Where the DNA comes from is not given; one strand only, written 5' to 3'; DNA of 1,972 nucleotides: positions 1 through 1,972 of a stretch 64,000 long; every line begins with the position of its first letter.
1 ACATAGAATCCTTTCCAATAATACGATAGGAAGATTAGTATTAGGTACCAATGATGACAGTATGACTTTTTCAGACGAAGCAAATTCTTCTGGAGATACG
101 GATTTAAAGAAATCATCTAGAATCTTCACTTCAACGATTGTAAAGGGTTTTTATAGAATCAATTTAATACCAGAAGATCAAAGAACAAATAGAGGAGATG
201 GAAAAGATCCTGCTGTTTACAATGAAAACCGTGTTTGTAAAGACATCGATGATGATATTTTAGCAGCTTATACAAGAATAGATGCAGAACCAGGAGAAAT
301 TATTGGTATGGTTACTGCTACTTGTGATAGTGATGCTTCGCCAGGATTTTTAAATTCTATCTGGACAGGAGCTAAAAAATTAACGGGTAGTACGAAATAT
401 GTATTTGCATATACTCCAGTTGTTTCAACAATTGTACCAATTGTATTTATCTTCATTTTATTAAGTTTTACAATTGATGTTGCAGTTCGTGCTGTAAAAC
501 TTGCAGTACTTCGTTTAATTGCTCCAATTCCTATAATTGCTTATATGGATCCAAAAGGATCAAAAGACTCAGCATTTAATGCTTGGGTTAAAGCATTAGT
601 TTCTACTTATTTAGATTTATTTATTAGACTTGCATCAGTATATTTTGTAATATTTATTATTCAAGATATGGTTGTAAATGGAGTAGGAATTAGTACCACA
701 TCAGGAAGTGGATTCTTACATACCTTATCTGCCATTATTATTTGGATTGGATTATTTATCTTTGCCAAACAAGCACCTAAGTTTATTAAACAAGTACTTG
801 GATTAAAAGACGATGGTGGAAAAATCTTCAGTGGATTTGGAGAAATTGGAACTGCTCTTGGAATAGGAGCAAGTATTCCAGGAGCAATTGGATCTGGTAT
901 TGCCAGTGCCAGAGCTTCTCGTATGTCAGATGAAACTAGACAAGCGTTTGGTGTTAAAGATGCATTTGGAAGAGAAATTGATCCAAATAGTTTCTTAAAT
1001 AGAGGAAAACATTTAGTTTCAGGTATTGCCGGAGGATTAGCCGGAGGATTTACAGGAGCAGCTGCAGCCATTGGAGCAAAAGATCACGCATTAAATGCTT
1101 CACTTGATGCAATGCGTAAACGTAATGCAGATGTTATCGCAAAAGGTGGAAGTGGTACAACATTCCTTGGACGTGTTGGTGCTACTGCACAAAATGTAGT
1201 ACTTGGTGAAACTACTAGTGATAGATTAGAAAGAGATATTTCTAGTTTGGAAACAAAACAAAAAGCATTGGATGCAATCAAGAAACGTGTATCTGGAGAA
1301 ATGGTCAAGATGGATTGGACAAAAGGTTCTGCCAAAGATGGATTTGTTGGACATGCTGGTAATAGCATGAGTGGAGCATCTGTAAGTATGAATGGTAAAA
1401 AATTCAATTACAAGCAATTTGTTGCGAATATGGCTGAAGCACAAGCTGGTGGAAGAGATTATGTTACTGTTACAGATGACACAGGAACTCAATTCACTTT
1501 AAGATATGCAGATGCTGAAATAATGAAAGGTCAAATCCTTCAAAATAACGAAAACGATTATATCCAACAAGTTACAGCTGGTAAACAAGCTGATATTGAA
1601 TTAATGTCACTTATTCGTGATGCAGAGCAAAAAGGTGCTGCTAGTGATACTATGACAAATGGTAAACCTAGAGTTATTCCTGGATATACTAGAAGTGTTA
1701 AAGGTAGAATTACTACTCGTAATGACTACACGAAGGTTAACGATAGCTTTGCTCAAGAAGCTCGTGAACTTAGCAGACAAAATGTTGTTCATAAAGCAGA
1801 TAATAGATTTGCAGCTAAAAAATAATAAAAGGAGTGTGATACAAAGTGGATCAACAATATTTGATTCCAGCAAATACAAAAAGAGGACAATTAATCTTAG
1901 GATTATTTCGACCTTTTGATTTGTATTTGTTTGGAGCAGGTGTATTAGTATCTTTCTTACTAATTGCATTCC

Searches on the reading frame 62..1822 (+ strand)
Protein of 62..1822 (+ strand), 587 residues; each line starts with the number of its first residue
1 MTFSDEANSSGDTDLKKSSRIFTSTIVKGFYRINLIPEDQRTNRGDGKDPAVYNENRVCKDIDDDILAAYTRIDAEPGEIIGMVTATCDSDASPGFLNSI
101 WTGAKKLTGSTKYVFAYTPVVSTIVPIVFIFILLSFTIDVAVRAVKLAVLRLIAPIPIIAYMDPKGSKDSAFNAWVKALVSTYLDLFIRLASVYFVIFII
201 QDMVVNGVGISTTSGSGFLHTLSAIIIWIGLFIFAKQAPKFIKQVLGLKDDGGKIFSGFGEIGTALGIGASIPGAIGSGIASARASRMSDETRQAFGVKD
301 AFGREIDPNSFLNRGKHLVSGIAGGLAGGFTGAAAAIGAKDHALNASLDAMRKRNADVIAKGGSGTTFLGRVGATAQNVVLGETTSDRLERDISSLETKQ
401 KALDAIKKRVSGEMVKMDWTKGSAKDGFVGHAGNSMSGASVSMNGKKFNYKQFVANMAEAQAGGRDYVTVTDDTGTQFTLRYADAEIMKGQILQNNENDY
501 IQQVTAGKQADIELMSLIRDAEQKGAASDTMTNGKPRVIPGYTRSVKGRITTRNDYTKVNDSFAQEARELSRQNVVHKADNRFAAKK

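Call 85: search_protein_families(library=pfam, proteins=[window:62-1822:+], max_evalue=0.0001)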
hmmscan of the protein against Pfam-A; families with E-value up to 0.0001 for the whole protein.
window:62-1822:+ (587 aa): 1 family
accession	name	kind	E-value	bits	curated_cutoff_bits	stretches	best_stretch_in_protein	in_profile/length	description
PF19597.4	TrbL_4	-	1.9e-08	34.4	27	1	116-264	141-266/276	Conjugal transfer protein TrbL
